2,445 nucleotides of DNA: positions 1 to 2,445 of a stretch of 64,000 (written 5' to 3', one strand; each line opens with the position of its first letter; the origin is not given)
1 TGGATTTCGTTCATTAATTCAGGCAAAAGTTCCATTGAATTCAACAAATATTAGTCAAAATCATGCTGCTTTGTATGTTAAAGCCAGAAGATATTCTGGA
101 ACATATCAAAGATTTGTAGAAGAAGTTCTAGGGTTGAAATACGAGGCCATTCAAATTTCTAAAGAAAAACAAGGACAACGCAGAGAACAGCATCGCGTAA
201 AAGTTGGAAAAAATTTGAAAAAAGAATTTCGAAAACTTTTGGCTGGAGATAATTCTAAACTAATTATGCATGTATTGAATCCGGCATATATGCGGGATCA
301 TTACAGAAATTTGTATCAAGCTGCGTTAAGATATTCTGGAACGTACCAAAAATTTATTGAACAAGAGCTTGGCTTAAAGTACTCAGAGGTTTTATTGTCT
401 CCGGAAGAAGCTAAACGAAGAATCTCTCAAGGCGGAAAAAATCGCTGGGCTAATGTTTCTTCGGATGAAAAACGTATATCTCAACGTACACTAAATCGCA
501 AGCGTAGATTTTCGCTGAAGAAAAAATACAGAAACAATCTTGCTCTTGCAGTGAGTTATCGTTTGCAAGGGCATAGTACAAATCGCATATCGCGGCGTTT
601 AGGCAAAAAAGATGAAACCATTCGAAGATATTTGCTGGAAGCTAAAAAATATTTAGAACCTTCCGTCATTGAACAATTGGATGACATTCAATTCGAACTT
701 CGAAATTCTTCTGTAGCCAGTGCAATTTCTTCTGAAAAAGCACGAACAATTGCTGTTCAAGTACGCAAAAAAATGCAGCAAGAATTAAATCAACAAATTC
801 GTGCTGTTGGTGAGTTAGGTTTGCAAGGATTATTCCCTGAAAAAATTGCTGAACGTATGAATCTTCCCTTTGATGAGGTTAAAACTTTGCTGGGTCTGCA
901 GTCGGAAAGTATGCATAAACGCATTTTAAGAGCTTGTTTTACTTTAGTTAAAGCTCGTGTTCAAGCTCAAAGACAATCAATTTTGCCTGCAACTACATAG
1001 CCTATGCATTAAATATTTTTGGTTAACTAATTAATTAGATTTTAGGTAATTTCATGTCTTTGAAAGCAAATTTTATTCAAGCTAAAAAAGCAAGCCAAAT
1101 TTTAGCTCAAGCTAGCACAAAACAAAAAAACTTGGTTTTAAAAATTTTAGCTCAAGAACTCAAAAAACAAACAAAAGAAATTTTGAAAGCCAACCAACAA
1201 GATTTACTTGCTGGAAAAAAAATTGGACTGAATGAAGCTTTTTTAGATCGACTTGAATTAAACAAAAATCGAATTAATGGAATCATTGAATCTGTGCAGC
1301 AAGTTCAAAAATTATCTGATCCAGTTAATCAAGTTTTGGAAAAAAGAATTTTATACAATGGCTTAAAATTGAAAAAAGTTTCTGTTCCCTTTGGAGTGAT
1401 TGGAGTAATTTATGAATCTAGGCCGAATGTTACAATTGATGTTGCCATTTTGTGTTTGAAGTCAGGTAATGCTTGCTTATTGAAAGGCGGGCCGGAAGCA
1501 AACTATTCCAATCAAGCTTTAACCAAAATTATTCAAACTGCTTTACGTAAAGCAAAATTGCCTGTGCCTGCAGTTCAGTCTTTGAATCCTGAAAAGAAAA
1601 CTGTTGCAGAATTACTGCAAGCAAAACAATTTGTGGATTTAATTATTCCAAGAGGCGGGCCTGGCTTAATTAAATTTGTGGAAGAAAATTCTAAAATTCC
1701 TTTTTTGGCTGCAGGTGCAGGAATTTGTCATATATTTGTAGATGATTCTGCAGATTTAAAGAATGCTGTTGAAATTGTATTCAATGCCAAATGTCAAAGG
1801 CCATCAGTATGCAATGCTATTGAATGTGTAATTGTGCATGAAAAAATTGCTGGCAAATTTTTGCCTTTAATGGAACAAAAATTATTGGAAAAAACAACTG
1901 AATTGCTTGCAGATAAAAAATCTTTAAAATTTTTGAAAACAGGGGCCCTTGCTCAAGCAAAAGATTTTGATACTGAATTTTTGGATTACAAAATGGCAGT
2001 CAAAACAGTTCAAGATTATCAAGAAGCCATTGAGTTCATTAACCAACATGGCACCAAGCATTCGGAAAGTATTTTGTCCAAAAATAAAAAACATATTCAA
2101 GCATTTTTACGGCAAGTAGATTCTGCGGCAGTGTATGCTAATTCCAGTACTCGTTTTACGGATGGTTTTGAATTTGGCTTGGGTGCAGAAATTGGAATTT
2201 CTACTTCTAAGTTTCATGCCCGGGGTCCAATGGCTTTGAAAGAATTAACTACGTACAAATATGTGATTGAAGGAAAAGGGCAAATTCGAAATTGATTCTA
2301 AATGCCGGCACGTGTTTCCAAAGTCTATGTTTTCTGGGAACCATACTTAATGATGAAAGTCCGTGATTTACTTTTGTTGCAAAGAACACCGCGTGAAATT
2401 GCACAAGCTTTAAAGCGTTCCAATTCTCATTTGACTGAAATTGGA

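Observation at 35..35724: Expanded family of small, very basic proteins with repeated LuxR/sigma70-region-4-like HTH segments, and a second paralog pair with a shared C-terminal motif, interspersed among housekeeping genes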

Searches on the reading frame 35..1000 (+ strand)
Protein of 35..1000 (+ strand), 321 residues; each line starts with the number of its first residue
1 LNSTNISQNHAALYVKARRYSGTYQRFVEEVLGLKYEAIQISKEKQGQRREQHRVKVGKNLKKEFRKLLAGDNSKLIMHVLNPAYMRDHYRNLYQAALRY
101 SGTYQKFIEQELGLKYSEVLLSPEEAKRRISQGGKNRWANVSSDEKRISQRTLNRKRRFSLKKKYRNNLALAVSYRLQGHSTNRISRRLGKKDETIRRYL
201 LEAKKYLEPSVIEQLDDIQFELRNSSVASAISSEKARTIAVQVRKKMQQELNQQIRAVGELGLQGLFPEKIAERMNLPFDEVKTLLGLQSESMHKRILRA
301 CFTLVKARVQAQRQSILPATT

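Call 4: search_protein_families(library=pfam, proteins=[window:35-1000:+], max_evalue=1)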
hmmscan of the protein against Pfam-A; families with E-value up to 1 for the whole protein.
window:35-1000:+ (321 aa): 6 families
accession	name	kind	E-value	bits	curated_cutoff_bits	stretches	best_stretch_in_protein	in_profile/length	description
PF08281.18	Sigma70_r4_2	-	0.0013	18.7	25.7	1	175-207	22-54/54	Sigma-70, region 4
PF14493.12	HTH_40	-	0.03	15.1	27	1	177-249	10-67/89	Helix-turn-helix domain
PF06530.18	Phage_antitermQ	-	0.046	14.1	26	1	161-208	60-107/118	Phage antitermination protein Q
PF13730.12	HTH_36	-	0.058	13.7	25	1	179-205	22-51/55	Helix-turn-helix domain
PF04539.22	Sigma70_r3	-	0.1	13.2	25.3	0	268-291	23-46/78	Sigma-70 region 3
PF01544.23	CorA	-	0.95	9.2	27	0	175-256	154-235/292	CorA-like Mg2+ transporter protein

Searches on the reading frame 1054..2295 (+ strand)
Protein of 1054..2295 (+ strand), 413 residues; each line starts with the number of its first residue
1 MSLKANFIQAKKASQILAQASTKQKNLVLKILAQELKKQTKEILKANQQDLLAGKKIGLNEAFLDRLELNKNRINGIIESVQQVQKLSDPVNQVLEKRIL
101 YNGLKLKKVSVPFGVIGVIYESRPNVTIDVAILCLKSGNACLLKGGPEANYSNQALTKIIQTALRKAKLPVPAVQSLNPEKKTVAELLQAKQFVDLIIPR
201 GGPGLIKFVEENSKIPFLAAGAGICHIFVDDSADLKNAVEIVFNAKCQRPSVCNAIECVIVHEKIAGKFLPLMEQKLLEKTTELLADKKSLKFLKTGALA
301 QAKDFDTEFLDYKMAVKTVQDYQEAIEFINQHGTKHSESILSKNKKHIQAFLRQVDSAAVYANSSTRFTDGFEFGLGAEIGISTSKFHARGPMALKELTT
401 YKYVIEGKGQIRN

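Call 9: search_protein_families(library=pfam, proteins=[window:1054-2295:+], max_evalue=0.01)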
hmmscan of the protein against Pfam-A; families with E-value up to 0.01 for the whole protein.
window:1054-2295:+ (413 aa): 1 family
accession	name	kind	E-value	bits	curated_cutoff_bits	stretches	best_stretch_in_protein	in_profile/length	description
PF00171.27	Aldedh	-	6.3e-21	74.9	23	2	7-306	35-318/461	Aldehyde dehydrogenase family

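Call 80: search_solved_structures(query=window:1054-2292:+, max_evalue=1e-10, show_alignments=4)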
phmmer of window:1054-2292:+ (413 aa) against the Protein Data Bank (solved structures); distinct sequences matched with E-value up to 1e-10: 16.
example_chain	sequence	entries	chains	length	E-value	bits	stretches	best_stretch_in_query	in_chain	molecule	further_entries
8zok_A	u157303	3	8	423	7.5e-123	413.5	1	7-408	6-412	Gamma-glutamyl phosphate reductase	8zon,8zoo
1o20_A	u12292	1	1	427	5e-119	401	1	10-412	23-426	Gamma-glutamyl phosphate reductase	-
4ghk_A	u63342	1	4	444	7.7e-97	327.9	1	9-412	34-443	Gamma-glutamyl phosphate reductase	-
8j0e_F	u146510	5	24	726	4.6e-81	276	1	8-411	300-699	Delta-1-pyrroline-5-carboxylate synthase B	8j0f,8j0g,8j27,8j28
1vlu_A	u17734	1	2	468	5.4e-81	275.8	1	9-412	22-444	Gamma-glutamyl phosphate reductase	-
8y2h_B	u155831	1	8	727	1e-79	271.6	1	8-411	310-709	Delta-1-pyrroline-5-carboxylate synthase A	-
2h5g_A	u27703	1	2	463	5.8e-76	259.2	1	10-411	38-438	Delta 1-pyrroline-5-carboxylate synthetase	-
7f5t_A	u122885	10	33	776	4.2e-75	256.4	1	17-409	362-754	Delta-1-pyrroline-5-carboxylate synthase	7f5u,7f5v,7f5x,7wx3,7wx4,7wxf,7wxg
4jbe_A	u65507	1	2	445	1.5e-32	116.4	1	10-405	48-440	Gamma-glutamyl phosphate reductase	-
4c3s_A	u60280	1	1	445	5.4e-14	55.3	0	104-273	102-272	ALDEHYDE DEHYDROGENASE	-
5j78_A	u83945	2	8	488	1e-13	54.4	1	106-276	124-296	Acetaldehyde dehydrogenase (Acetylating)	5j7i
5dbv_A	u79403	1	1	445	1.8e-13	53.6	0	104-249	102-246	Aldehyde Dehydrogenase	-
5dru_A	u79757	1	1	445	1.3e-12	50.8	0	104-273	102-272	Aldehyde Dehydrogenase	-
13he_A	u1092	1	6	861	1.4e-12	50.7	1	105-265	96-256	Aldehyde-alcohol dehydrogenase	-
8uhw_A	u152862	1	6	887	1.5e-12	50.6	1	105-265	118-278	Aldehyde-alcohol dehydrogenase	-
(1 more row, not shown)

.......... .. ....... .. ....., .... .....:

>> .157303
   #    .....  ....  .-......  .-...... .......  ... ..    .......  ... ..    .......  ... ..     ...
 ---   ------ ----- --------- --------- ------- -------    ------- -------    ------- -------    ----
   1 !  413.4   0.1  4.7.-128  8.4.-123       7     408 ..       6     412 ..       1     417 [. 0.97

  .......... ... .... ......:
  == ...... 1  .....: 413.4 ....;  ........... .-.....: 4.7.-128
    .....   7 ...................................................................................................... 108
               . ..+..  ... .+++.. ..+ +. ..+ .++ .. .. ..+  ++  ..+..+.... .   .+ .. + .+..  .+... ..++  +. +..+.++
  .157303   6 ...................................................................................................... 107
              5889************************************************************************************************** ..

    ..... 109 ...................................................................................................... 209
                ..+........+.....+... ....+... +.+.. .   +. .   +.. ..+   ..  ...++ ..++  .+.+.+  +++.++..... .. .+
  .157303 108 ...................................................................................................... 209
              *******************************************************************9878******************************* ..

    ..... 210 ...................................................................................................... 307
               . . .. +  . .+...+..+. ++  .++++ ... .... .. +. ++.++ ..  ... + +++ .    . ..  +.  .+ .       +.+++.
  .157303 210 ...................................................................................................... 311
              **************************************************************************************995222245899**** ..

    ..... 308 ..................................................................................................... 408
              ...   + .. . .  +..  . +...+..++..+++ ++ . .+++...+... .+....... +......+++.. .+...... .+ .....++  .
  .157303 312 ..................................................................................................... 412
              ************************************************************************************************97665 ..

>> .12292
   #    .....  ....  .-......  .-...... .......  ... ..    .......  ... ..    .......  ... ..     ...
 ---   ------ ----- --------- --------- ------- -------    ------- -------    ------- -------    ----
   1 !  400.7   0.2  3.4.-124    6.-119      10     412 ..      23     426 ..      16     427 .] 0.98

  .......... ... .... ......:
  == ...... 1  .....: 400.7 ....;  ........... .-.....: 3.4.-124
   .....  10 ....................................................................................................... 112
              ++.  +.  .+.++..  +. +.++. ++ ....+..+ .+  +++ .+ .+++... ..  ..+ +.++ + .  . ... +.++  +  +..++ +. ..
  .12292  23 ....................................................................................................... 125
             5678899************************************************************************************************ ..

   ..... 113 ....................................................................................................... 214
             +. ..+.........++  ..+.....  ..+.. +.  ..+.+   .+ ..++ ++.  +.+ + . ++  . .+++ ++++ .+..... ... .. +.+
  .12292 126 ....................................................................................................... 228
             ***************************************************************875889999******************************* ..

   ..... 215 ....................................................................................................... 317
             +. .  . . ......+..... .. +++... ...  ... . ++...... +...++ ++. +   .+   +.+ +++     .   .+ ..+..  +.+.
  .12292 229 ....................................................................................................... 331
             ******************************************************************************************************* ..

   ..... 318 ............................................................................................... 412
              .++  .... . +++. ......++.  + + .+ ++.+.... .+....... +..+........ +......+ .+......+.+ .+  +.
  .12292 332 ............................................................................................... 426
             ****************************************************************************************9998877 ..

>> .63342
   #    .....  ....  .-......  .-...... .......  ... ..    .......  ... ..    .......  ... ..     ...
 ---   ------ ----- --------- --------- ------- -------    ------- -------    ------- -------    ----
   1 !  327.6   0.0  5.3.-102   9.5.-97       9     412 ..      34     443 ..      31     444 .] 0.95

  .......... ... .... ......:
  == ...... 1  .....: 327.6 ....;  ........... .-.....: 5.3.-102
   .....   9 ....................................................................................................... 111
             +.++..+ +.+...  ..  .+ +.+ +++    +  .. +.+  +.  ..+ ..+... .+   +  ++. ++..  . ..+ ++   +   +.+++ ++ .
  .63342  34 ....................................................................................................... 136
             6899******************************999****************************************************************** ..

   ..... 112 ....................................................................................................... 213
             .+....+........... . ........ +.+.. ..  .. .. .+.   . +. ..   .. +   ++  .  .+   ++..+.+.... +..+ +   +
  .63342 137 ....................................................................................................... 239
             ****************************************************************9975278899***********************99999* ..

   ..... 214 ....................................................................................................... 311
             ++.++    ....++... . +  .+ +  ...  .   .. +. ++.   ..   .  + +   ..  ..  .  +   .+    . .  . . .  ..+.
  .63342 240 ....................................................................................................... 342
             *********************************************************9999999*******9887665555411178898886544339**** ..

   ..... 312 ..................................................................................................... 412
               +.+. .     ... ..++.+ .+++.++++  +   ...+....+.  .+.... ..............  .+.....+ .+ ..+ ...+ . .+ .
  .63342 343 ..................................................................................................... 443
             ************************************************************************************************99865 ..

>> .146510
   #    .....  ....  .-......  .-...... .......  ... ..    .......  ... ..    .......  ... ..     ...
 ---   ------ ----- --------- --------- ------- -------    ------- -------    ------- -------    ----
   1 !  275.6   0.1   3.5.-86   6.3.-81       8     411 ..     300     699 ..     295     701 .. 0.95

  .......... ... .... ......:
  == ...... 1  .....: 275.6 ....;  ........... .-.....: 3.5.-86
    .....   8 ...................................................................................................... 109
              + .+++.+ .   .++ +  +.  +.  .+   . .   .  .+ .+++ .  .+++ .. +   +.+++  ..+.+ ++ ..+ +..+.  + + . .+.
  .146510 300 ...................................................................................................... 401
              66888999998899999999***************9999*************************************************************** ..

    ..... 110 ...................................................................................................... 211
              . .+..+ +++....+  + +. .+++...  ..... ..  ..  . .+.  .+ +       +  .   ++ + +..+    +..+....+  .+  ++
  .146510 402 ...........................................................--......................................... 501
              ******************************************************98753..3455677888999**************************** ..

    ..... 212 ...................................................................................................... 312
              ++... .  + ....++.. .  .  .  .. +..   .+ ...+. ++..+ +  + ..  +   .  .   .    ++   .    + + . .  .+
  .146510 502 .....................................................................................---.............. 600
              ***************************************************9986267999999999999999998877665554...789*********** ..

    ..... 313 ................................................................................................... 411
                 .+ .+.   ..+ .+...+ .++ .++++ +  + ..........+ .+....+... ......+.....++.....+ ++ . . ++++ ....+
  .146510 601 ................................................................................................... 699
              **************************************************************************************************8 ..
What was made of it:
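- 1054..2295 (+): proA (gamma-glutamyl phosphate reductase). Housekeeping gene flanked on both sides by family members. calls 9, 80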

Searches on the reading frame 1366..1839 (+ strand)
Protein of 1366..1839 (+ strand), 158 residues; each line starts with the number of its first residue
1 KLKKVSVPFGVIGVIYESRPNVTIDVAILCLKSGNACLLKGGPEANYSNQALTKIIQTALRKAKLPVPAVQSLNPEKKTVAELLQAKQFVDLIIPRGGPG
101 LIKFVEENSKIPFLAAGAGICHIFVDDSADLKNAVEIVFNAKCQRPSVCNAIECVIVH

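Call 93: find_related_loci(query=A5, collection=genome_contigs, flank=10000)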
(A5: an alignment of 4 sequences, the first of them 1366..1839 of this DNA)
Query A5 (158 aa) in genome_contigs; peptide patterns used: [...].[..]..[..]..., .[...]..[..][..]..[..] (x = any residue, [..] = any of these).
600 stretches matched a pattern (row limit reached: there are more); 599 encode a relative of the query (tblastn E <= 1e-3); the best 80 are kept; 80 distinct loci.
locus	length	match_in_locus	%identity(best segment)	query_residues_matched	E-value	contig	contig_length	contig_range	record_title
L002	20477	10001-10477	55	1-158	2e-59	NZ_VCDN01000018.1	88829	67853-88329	Xenorhabdus santafensis strain 12 WTCHG_223154_282_1_contig_18, whole genome shotgun sequence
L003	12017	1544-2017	56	1-158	3e-58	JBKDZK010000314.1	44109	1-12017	MAG: Draconibacterium sp. isolate VLC_126 k121_8284241, whole genome shotgun sequence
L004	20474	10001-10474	55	1-158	9e-58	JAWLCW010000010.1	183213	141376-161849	MAG: Mariniphaga sp. isolate 15dZY3.bin.73 NODE_164_length_183213_cov_34.274976, whole genome shotgun sequence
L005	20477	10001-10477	58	1-158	2e-57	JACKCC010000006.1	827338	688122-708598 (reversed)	MAG: Ardenticatenaceae bacterium isolate HK-STAS-CHLO-37 HK-STAS-CHLO-37_6, whole genome shotgun sequence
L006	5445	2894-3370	58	1-158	2e-57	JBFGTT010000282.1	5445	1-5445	MAG: Rhodothermales bacterium isolate Mix_sand05.2021.03.G.12 k141_734952_length_5445_cov_13.3002, whole genome shotgun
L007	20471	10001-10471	55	2-158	2e-57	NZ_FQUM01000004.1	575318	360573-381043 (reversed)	Mariniphaga anaerophila strain DSM 26910, whole genome shotgun sequence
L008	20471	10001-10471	55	2-158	1e-56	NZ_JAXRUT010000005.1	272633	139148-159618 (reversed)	Algoriphagus sp. D3-2-R+10 Scaffold5, whole genome shotgun sequence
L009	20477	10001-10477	53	1-158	1e-56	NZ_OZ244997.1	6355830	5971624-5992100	MAG: Candidatus Leptofilum sp. isolate 8ea8b48c-f0bb-4fcd-991e-c07bf3e70e57 chromosome 1, complete sequence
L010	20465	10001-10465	58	2-158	8e-56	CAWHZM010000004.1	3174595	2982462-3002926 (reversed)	MAG: uncultured Acidobacteriaceae bacterium isolate MFD04434.bin.1.49 genome assembly, contig: contig_758, whole genome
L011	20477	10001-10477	55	1-158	2e-55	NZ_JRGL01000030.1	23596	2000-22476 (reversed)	Aeromonas aquatica strain AE235 contig30, whole genome shotgun sequence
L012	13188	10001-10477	53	1-158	1e-55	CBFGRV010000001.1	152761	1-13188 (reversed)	MAG TPA_asm: uncultured Rhodothermales bacterium isolate SRR17295755_binner23_Refined_73 genome assembly, contig: ERZ233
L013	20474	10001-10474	54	1-158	4e-55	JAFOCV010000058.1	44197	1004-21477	MAG: Bacteroidaceae bacterium isolate RGIG351 Dairy_cattle_Colon-3__c257683, whole genome shotgun sequence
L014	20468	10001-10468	56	1-158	2e-54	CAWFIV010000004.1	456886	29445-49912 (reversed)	MAG: uncultured Acidobacteriota bacterium isolate MFD02248.bin.1.173 genome assembly, contig: contig_24362, whole genome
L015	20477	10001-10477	53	1-158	4e-55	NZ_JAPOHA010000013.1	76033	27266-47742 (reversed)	Caproiciproducens galactitolivorans strain YR-4 Scaffold13, whole genome shotgun sequence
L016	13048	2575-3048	56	1-158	9e-55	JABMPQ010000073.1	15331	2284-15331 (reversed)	MAG: Parcubacteria group bacterium isolate bin.624 k141_6789587, whole genome shotgun sequence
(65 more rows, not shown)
